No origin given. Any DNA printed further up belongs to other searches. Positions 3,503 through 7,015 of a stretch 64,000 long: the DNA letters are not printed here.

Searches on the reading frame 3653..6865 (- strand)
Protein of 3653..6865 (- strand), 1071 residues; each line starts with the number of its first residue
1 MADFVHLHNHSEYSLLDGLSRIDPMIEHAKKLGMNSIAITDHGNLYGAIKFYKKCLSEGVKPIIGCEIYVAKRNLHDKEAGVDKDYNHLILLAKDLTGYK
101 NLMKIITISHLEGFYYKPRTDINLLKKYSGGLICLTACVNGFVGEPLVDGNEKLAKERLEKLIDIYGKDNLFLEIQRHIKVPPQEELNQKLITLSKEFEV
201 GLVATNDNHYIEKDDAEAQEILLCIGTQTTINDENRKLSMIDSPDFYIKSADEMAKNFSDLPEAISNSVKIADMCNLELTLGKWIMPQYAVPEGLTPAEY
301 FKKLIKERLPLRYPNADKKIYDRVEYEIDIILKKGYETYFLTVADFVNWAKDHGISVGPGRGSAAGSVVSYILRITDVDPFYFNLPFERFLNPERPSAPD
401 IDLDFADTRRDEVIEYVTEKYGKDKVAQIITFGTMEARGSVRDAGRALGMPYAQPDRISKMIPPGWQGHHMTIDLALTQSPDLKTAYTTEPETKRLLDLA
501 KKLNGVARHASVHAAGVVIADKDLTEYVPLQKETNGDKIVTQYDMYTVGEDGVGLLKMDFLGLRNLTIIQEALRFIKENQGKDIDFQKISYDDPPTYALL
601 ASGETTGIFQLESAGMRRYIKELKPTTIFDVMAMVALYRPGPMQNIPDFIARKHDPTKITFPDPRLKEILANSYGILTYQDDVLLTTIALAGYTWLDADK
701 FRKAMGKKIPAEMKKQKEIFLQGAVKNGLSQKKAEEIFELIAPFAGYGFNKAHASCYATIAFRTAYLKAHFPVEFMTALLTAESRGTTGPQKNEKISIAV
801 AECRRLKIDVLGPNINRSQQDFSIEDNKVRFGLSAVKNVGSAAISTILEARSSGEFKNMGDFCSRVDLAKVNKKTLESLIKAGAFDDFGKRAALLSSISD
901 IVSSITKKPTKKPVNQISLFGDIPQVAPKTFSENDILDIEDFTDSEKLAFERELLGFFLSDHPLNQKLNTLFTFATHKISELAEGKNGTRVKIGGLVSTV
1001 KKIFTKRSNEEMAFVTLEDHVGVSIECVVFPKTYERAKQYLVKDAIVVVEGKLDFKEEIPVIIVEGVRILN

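Call 29: search_protein_families(library=pfam, proteins=[window:3653-6865:-], max_evalue=0.00001)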
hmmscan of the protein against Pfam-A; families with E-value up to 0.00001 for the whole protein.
window:3653-6865:- (1071 aa): 5 families
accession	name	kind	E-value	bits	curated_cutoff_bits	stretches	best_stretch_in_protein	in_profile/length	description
PF07733.18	DNA_pol3_alpha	-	1.7e-98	329.9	23.9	1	299-562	1-260/260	Bacterial DNA polymerase III alpha NTPase domain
PF02811.25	PHP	-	6.5e-58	196.1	26.4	1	6-178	1-164/164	PHP domain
PF17657.6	DNA_pol3_finger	-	5.5e-56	188.9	22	1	565-728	1-166/166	Bacterial DNA polymerase III alpha subunit finger domain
PF14579.12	HHH_6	-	1.6e-30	105.6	25.6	1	807-891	1-87/90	Helix-hairpin-helix motif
PF01336.31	tRNA_anti-codon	-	5.3e-10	39.5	27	1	991-1070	1-75/75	OB-fold nucleic acid binding domain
